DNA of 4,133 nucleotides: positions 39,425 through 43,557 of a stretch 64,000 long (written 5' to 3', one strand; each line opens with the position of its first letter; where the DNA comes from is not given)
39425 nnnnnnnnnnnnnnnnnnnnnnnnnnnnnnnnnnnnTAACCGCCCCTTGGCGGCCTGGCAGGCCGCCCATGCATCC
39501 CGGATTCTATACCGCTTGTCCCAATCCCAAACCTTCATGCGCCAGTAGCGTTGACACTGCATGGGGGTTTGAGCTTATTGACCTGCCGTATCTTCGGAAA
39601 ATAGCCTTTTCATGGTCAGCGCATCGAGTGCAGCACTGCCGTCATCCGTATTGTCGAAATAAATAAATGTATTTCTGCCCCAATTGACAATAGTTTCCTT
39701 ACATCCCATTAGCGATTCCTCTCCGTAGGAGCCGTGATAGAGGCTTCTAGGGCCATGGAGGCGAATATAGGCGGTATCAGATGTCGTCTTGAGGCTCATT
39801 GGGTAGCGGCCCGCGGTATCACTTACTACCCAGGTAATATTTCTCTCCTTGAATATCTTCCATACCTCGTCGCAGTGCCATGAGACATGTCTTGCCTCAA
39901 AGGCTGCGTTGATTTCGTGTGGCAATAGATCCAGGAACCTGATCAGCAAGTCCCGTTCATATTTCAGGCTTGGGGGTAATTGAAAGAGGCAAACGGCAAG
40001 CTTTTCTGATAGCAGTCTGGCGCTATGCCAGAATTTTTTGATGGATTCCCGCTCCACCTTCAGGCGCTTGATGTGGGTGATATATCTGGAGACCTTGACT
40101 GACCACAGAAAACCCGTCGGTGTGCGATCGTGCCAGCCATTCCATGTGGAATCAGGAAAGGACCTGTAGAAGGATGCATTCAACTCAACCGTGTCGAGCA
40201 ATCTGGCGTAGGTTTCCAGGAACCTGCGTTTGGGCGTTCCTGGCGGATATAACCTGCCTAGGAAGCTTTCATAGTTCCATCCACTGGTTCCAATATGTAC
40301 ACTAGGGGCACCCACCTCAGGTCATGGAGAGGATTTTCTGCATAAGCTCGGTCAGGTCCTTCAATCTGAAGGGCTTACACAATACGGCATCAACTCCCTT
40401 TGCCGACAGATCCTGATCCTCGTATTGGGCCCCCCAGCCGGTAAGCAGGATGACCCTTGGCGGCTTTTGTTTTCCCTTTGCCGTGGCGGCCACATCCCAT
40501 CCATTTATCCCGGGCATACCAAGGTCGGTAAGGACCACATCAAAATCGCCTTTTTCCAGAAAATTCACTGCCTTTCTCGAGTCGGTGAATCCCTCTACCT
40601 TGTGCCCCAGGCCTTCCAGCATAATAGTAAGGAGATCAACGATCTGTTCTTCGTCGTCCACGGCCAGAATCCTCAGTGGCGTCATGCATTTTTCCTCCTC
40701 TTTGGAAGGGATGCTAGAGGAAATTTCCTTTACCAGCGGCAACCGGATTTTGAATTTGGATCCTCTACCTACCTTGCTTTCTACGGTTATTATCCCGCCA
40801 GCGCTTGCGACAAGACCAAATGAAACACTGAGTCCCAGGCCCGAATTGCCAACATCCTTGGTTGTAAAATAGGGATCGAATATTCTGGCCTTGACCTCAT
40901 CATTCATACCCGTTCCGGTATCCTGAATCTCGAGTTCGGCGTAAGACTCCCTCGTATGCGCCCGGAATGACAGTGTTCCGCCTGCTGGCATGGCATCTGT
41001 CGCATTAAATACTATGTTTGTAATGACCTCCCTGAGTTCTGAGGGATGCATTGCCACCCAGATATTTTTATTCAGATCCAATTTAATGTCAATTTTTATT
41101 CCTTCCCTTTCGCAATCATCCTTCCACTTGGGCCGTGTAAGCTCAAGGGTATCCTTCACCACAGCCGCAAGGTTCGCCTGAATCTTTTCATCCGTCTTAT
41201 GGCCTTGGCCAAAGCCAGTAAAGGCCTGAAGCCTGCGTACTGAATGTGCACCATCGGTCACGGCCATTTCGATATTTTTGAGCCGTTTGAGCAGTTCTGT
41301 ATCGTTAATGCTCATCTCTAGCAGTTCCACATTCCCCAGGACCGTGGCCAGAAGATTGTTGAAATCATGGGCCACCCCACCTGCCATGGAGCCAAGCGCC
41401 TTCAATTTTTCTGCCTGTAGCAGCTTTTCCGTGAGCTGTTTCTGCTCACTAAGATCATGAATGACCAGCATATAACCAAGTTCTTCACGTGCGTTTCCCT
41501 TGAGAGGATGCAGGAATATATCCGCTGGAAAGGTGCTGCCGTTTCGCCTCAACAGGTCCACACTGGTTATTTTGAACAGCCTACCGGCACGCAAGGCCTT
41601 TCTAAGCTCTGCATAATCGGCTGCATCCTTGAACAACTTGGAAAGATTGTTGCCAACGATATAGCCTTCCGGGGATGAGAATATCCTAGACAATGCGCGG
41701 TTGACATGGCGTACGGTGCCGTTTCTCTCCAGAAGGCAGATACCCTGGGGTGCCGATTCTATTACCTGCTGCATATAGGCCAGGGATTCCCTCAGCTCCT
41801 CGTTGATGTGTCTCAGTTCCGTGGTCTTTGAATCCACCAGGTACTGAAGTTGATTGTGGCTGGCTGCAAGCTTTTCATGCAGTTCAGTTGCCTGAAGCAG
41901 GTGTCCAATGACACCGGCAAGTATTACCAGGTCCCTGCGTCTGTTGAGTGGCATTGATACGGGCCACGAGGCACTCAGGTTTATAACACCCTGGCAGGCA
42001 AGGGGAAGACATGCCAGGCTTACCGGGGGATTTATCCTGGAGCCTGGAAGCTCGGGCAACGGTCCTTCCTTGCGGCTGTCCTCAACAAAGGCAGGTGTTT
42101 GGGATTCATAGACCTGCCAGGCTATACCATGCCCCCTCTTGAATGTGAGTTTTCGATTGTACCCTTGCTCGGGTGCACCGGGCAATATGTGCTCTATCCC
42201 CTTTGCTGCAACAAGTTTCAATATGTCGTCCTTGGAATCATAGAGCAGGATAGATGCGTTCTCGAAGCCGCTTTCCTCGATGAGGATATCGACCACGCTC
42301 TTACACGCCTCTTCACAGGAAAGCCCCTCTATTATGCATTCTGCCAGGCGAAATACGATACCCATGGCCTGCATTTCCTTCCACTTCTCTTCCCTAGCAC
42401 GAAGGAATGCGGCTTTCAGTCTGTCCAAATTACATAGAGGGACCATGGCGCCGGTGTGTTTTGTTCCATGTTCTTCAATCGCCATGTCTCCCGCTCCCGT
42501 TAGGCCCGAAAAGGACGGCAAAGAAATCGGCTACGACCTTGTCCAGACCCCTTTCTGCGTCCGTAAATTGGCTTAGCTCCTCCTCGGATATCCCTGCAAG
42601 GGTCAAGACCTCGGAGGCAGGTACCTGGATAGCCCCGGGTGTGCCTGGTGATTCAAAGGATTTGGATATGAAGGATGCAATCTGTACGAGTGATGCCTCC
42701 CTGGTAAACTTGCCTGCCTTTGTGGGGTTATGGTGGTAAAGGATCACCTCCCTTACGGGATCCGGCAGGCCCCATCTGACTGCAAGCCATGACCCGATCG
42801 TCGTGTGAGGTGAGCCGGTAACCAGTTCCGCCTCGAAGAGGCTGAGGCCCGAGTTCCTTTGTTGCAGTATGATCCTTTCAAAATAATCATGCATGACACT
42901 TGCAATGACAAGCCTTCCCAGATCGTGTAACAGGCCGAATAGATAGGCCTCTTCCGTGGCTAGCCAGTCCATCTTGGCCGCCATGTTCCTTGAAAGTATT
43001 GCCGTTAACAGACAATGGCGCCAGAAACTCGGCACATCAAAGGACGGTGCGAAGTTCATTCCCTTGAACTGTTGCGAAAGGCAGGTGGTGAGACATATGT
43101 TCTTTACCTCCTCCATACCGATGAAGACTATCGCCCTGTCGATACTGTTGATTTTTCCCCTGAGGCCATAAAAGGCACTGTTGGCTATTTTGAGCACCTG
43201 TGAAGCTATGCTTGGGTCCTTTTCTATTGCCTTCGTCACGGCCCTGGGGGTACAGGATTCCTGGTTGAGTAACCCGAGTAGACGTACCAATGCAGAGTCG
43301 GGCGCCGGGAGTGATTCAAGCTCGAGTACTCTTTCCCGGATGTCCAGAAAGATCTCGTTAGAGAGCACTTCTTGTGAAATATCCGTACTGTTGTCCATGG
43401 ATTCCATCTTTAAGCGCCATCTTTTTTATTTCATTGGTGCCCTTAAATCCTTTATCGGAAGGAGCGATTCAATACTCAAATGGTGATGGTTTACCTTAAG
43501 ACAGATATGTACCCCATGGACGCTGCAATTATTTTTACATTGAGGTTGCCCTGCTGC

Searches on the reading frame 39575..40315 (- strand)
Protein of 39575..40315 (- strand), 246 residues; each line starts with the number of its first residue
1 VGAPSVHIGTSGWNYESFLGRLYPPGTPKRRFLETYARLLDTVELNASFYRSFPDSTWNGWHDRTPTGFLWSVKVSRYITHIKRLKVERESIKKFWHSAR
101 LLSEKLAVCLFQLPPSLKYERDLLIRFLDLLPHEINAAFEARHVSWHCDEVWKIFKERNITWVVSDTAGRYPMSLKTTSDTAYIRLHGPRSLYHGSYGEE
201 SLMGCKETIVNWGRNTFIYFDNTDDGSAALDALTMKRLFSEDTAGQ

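Call 100: search_protein_families(library=pfam, max_evalue=0.00001, proteins=[window:39575-40315:-])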
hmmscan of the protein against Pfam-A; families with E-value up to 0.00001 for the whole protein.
window:39575-40315:- (246 aa): 1 family
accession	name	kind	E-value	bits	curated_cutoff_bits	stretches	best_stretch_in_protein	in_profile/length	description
PF01904.24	DUF72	-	2.4e-61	208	25.3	1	23-237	1-216/217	Protein of unknown function DUF72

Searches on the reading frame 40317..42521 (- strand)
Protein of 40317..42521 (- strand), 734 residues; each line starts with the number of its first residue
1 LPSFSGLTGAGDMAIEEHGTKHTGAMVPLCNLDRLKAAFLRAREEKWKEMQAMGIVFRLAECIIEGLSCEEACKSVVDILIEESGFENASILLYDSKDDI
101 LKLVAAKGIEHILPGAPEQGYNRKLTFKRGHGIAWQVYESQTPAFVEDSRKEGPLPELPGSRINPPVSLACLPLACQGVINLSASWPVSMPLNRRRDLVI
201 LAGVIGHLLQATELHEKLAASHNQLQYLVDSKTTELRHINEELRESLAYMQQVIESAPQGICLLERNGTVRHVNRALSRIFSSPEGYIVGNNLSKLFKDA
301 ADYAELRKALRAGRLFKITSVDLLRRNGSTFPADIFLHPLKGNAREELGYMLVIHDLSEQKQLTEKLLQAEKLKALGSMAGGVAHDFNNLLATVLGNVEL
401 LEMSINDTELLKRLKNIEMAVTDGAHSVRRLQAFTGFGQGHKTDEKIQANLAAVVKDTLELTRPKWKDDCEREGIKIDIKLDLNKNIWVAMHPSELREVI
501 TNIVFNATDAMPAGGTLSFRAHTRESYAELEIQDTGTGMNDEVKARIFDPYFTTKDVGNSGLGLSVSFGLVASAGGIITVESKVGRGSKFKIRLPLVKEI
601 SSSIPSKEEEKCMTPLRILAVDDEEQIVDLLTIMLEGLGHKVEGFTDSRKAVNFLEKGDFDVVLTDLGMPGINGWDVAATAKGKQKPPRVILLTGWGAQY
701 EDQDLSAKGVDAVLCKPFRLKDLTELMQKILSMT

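Call 76: search_protein_families(library=pfam, max_evalue=0.0001, proteins=[window:40317-42521:-])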
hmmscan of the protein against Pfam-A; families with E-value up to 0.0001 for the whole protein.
window:40317-42521:- (734 aa): 7 families
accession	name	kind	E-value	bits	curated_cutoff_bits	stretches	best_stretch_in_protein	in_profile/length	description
PF02518.31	HATPase_c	-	3.4e-20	73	26.4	1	493-596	3-109/111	Histidine kinase-, DNA gyrase B-, and HSP90-like ATPase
PF00072.30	Response_reg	-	4.5e-19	69.1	30.2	1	618-726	1-109/111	Response regulator receiver domain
PF00989.32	PAS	-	1.3e-11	44.9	22.6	1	249-356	2-112/113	PAS fold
PF13426.13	PAS_9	-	3.7e-11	43.6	27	1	258-359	1-103/103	PAS domain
PF08448.16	PAS_4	-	4.2e-08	33.8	23.1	1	255-361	2-109/110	PAS fold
PF13185.12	GAF_2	-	9.5e-06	26.3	28.6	1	68-182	3-108/136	GAF domain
PF13188.13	PAS_8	-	6.3e-05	23.2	21.8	0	250-304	3-54/65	PAS domain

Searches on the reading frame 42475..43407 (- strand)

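Call 101: search_protein_families(library=pfam, max_evalue=0.00001, proteins=[window:42475-43407:-])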
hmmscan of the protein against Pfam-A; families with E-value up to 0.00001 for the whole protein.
window:42475-43407:- (310 aa): 2 families
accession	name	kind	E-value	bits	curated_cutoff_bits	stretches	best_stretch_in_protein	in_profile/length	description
PF08668.18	HDOD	-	5.5e-51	173.3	22.9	1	33-228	1-196/196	HDOD domain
PF01966.28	HD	-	2.7e-07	31.3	22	1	129-244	2-110/116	HD domain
